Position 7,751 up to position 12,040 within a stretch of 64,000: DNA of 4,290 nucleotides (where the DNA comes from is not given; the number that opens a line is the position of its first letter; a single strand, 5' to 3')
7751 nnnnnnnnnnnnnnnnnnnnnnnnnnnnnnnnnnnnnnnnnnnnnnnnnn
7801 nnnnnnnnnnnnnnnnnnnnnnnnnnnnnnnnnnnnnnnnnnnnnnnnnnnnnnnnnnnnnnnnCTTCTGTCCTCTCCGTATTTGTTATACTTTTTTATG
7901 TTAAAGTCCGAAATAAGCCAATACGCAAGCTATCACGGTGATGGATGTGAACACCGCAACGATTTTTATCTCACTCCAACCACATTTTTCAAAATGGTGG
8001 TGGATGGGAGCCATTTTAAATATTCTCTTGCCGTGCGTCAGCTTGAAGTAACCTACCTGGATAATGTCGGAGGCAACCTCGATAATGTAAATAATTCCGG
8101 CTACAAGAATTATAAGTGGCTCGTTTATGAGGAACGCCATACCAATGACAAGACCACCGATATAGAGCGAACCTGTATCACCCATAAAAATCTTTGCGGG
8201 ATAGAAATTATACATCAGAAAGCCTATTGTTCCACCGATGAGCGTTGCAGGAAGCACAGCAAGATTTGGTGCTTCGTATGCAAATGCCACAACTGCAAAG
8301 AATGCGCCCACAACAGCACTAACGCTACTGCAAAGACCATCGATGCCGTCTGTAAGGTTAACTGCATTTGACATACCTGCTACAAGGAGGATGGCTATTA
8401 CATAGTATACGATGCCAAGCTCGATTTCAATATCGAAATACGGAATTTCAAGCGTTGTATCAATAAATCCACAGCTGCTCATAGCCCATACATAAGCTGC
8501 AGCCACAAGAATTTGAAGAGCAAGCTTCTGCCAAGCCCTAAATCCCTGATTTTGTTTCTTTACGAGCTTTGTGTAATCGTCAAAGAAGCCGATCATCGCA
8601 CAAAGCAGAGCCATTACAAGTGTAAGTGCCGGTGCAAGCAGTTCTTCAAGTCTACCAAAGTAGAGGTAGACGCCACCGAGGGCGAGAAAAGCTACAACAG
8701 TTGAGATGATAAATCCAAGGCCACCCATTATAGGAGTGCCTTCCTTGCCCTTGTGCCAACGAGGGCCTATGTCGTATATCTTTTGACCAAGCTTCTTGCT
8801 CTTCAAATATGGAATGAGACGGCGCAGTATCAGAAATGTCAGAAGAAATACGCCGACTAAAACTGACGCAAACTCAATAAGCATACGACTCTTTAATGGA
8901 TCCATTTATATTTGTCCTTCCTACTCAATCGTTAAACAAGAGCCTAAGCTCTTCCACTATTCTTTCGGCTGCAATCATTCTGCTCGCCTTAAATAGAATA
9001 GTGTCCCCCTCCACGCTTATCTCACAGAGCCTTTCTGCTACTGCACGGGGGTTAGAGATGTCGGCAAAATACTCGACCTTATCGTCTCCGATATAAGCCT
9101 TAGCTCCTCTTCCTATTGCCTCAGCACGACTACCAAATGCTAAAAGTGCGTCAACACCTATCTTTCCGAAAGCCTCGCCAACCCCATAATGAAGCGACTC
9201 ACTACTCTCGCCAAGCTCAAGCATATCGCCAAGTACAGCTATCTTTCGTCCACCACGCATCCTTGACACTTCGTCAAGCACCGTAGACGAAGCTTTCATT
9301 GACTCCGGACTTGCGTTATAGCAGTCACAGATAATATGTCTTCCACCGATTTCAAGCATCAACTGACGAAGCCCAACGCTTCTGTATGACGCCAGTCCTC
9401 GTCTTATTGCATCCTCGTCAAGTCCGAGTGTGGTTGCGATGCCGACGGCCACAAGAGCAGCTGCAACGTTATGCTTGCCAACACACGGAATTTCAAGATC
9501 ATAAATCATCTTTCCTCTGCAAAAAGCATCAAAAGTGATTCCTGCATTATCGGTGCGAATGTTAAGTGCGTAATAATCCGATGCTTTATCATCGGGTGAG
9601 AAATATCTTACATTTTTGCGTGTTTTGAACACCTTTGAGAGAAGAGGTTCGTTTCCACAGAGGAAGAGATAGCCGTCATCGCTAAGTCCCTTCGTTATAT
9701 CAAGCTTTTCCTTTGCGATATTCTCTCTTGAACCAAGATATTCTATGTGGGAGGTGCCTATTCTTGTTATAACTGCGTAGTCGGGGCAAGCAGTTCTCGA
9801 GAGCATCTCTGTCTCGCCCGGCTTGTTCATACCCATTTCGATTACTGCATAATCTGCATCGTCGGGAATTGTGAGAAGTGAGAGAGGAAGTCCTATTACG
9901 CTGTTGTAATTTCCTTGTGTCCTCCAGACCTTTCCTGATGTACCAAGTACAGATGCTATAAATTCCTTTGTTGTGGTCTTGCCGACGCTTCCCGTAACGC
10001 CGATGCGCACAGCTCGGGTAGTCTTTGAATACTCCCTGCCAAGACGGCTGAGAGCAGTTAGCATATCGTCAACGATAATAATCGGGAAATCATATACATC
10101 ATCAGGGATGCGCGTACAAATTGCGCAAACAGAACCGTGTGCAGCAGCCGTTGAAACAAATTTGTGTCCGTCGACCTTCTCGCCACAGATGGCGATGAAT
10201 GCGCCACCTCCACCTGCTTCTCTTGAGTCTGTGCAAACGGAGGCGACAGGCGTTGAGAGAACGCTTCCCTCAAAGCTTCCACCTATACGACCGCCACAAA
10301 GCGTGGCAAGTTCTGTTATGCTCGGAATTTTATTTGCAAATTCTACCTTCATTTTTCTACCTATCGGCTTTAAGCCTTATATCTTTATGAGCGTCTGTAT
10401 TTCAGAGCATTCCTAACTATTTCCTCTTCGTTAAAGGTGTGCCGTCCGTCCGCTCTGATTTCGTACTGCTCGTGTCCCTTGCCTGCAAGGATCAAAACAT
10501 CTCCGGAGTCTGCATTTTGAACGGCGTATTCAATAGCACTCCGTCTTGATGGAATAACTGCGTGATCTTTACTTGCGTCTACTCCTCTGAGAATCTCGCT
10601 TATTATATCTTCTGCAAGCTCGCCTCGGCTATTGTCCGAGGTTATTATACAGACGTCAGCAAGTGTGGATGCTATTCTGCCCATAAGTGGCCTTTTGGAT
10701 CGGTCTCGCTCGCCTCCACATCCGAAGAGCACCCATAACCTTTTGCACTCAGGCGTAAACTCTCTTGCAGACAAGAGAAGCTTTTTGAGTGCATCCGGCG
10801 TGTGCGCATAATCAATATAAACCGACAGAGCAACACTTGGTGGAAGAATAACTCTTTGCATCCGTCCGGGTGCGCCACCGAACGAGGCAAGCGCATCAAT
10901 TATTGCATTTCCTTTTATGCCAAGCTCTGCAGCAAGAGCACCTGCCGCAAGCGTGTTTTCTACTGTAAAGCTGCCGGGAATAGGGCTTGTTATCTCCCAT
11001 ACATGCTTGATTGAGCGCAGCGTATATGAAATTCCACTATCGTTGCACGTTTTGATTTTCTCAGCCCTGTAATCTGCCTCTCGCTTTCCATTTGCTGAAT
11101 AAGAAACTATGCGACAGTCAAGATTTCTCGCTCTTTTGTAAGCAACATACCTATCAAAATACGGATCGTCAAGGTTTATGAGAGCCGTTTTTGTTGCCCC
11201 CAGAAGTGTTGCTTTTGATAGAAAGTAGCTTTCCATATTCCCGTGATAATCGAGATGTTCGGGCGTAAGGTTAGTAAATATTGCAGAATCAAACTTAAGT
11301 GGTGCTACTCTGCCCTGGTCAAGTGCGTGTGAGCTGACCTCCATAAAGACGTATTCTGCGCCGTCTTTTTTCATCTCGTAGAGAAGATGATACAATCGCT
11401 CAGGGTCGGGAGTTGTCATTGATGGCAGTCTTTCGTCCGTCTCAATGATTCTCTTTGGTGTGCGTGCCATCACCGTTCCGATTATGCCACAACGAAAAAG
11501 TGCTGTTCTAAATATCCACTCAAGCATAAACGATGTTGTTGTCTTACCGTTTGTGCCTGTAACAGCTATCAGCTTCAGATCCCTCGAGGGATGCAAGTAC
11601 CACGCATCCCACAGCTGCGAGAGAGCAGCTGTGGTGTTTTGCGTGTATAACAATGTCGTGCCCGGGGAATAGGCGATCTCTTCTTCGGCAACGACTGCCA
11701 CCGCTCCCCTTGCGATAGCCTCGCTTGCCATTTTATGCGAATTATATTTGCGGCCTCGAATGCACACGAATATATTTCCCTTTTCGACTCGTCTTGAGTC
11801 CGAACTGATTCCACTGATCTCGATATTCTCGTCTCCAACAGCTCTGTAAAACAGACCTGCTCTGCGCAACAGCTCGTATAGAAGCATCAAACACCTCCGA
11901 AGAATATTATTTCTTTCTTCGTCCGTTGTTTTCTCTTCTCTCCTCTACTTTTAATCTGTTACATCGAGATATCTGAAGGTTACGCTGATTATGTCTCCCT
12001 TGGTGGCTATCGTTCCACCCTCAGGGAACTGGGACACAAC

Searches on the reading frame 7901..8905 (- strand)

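Call 85: search_protein_families(library=pfam, proteins=[window:7901-8905:-], max_evalue=0.00001)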
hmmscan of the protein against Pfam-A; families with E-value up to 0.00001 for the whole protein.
window:7901-8905:- (334 aa): 1 family
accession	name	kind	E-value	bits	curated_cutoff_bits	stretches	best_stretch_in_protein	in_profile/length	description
PF00953.26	Glycos_transf_4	-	3.2e-36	125.2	27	1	95-258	4-157/160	Glycosyl transferase family 4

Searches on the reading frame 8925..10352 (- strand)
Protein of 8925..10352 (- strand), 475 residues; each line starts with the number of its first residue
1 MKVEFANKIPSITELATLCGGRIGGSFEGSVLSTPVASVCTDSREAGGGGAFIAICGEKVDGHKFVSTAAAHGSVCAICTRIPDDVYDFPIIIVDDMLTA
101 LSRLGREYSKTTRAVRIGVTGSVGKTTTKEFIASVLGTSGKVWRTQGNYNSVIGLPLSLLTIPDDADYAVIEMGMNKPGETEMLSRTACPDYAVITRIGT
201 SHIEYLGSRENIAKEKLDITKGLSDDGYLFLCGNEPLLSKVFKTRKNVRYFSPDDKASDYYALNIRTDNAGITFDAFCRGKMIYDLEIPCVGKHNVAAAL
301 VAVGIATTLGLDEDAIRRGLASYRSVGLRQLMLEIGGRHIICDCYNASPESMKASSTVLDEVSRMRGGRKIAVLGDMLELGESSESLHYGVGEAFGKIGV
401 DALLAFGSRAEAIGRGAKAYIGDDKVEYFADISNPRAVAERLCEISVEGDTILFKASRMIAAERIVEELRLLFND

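Call 85: search_protein_families(library=pfam, proteins=[window:8925-10352:-], max_evalue=0.00001)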
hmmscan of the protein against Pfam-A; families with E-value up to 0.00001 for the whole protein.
window:8925-10352:- (475 aa): 3 families
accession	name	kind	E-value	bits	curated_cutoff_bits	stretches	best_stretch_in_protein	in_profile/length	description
PF08245.18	Mur_ligase_M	-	3.3e-42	145.2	24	1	119-305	1-199/200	Mur ligase middle domain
PF02875.26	Mur_ligase_C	-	5.8e-15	56.7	28.4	1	334-458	8-127/127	Mur ligase, glutamate ligase domain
PF01225.30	Mur_ligase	-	7.3e-07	29.9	21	0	37-81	3-52/95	Mur ligase family, catalytic domain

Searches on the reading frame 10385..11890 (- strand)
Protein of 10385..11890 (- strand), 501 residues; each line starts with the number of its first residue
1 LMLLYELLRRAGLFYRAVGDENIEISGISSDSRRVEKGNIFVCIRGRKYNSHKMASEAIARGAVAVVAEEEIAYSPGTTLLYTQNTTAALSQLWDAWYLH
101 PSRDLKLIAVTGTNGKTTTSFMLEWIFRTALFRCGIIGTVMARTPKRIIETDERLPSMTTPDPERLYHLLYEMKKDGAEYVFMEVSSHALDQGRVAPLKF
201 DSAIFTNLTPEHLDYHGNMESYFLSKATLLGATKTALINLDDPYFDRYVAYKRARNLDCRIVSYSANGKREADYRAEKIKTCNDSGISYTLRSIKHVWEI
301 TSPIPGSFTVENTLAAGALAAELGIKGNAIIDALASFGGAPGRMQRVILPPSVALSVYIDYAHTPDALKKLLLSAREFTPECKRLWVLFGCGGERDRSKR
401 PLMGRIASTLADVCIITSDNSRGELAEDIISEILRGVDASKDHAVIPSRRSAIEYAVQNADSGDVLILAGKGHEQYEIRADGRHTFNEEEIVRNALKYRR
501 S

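Call 85: search_protein_families(library=pfam, proteins=[window:10385-11890:-], max_evalue=0.00001)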
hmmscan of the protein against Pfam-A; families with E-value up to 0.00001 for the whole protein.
window:10385-11890:- (501 aa): 2 families
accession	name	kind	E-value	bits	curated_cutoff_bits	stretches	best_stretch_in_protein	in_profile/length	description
PF08245.18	Mur_ligase_M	-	3.3e-47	161.5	24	1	110-320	1-200/200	Mur ligase middle domain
PF02875.26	Mur_ligase_C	-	4e-30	105.7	28.4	1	342-472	1-127/127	Mur ligase, glutamate ligase domain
